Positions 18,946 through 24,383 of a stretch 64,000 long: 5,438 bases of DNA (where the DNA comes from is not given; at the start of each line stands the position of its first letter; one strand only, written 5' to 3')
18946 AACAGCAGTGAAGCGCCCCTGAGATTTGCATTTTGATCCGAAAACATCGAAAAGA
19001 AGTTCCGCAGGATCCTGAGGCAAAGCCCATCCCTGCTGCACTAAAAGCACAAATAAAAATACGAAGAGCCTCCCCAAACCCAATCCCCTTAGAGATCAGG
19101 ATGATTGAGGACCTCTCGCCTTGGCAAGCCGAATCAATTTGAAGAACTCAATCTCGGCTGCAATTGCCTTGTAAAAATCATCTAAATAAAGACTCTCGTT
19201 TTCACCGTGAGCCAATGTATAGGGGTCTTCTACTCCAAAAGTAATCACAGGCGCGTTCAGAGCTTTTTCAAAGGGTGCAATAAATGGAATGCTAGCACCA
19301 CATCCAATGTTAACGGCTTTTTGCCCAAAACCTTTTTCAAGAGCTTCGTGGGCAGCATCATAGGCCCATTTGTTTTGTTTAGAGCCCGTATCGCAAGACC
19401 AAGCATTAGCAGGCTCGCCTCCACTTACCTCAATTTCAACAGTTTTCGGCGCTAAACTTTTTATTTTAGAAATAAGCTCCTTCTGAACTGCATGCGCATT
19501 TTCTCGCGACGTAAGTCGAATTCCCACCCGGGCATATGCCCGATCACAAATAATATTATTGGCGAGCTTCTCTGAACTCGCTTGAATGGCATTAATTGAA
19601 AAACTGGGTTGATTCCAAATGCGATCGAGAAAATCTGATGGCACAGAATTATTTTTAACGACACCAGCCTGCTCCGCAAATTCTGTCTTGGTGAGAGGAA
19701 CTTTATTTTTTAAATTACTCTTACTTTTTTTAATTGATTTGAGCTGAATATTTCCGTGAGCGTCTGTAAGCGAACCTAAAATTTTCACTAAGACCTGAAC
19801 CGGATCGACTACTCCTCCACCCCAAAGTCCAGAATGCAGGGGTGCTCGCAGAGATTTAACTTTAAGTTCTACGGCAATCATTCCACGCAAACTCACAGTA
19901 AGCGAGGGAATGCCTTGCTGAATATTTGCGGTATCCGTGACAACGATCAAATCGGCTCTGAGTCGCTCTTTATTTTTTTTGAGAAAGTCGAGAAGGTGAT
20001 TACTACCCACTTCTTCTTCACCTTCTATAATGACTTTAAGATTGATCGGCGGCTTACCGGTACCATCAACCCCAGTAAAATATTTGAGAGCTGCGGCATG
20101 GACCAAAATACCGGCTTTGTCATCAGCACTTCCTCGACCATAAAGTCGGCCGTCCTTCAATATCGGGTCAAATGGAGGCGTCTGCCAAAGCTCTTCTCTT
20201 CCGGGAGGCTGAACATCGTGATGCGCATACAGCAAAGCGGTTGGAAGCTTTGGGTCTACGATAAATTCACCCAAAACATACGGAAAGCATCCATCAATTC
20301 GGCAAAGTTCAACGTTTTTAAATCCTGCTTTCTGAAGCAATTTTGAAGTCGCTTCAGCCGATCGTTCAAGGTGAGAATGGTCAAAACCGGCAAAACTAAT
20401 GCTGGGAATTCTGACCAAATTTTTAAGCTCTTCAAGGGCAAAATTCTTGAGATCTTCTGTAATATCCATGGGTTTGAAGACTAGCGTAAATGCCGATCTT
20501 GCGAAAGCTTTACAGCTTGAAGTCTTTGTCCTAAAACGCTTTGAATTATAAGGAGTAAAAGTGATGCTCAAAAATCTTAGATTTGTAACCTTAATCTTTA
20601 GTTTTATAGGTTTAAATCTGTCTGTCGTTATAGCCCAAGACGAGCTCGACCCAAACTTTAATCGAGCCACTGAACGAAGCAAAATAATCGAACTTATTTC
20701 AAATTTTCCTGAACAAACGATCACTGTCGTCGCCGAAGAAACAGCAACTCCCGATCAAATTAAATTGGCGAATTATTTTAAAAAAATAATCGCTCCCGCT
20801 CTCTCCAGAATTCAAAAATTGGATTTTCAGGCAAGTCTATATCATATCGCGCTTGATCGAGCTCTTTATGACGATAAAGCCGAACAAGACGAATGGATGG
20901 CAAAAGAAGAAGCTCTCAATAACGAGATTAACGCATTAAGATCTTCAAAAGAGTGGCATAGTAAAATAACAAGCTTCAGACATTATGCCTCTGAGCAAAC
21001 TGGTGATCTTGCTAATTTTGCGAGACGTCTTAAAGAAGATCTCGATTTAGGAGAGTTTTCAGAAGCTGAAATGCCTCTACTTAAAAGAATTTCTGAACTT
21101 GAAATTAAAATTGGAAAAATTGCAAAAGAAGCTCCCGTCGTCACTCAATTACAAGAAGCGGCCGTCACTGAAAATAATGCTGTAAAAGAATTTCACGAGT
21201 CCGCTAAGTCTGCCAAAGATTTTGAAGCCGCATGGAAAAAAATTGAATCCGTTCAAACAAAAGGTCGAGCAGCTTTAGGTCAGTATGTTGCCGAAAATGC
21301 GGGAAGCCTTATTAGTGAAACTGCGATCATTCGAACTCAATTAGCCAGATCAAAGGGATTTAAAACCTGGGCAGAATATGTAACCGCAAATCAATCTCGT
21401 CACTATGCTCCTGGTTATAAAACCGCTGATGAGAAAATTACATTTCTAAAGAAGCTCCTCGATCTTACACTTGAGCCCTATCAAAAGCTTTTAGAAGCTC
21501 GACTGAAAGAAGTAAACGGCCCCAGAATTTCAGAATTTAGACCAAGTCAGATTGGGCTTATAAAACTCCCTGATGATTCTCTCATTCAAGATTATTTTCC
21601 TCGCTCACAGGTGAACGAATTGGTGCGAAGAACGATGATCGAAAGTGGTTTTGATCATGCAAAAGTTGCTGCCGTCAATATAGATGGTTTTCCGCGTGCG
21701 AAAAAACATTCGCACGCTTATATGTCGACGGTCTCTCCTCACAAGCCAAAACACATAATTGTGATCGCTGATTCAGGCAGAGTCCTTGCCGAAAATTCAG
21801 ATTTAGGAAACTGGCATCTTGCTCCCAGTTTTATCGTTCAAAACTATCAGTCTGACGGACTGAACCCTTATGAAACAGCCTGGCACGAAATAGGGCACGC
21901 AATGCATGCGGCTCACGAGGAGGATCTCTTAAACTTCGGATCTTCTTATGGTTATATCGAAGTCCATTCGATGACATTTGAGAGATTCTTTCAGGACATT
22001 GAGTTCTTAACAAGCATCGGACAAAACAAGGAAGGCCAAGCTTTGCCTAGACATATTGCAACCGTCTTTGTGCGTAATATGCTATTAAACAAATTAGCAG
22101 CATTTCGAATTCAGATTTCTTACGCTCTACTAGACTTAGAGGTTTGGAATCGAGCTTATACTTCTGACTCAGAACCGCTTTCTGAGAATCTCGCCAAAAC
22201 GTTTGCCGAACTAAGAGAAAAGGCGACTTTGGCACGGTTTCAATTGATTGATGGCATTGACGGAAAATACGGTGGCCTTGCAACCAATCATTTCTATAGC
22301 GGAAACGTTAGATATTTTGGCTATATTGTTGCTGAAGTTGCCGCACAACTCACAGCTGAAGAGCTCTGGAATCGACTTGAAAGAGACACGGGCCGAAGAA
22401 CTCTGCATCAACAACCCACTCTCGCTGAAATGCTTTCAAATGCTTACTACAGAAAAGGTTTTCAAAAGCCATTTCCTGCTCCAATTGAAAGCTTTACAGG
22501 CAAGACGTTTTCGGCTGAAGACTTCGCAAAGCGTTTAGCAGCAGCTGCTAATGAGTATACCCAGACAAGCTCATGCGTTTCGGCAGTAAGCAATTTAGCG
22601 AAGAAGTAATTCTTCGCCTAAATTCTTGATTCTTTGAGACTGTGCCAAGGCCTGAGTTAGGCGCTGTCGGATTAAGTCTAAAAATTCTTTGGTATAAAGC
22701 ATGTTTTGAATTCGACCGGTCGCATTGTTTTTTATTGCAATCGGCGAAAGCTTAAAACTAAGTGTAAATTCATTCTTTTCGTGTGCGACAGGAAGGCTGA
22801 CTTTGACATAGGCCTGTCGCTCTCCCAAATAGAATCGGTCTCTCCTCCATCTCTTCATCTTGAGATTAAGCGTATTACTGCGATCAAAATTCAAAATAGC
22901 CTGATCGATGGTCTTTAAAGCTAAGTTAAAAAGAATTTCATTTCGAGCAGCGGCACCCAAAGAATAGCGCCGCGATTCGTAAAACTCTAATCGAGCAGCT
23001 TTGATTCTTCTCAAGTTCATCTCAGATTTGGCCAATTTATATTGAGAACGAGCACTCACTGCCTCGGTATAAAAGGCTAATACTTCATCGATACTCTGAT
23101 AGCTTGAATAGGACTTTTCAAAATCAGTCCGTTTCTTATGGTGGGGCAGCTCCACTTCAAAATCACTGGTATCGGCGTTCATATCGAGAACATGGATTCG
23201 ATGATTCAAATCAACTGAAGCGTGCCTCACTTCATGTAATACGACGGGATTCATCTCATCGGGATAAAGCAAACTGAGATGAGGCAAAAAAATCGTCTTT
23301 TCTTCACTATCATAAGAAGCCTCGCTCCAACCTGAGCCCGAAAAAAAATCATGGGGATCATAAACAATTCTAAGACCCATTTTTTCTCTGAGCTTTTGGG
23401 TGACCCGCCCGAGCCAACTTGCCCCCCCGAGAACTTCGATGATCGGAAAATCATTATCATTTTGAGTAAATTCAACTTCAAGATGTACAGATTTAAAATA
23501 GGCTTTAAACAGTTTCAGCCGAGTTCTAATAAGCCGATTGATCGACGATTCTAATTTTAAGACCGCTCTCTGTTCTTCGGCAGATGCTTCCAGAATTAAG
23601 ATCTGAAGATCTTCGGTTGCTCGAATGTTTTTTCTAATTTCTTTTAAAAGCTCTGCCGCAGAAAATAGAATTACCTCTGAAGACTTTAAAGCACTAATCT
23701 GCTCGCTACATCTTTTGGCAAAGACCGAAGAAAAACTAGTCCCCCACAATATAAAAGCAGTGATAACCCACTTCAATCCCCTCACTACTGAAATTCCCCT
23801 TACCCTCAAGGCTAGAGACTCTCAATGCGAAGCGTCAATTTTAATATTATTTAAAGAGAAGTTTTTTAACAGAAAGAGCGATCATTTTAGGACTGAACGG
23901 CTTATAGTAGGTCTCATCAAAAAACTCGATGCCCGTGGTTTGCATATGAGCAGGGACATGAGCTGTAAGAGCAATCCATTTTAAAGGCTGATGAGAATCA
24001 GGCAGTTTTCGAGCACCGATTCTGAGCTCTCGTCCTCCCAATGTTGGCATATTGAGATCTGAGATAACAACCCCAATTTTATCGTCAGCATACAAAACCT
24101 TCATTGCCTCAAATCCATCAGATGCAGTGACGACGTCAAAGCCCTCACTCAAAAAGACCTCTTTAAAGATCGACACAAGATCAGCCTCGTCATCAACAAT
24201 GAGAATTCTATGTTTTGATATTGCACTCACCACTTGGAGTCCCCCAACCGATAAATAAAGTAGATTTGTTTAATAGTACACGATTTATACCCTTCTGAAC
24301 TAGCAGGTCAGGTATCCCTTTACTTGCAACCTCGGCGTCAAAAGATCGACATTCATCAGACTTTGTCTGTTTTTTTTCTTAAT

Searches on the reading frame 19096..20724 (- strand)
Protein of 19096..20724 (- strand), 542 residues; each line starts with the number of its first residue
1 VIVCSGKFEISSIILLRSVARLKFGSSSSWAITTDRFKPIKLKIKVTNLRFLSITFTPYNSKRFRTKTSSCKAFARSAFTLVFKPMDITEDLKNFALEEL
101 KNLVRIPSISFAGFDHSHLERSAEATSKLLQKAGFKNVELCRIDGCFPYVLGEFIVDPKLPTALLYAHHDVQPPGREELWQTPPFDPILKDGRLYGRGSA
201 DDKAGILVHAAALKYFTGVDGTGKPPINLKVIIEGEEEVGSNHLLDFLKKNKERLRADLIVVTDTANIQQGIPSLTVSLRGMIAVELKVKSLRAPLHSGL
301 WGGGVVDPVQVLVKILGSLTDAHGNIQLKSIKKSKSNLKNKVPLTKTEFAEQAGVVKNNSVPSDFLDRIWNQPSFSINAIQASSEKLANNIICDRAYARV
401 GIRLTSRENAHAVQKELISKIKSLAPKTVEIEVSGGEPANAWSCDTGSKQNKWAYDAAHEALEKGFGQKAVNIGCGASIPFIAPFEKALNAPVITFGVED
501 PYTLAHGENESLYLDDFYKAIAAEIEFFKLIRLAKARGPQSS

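Call 31: search_protein_families(library=pfam, proteins=[window:19096-20724:-], max_evalue=0.01)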
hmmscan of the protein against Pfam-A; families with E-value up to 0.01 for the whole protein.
window:19096-20724:- (542 aa): 2 families
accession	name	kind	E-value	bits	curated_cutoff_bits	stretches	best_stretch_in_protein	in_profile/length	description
PF01546.33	Peptidase_M20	-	2.3e-26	93.5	24.6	1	164-523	1-199/206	Peptidase family M20/M25/M40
PF07687.19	M20_dimer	-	5.3e-11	42.9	21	1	278-428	2-106/107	Peptidase dimerisation domain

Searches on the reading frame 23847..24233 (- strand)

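Call 31: search_protein_families(library=pfam, proteins=[window:23847-24233:-], max_evalue=0.01)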
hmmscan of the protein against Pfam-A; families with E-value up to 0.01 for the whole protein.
window:23847-24233:- (128 aa): 1 family
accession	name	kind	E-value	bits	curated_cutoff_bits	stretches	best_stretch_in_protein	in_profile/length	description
PF00072.30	Response_reg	-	2.5e-13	50.6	30.2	1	10-116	1-104/111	Response regulator receiver domain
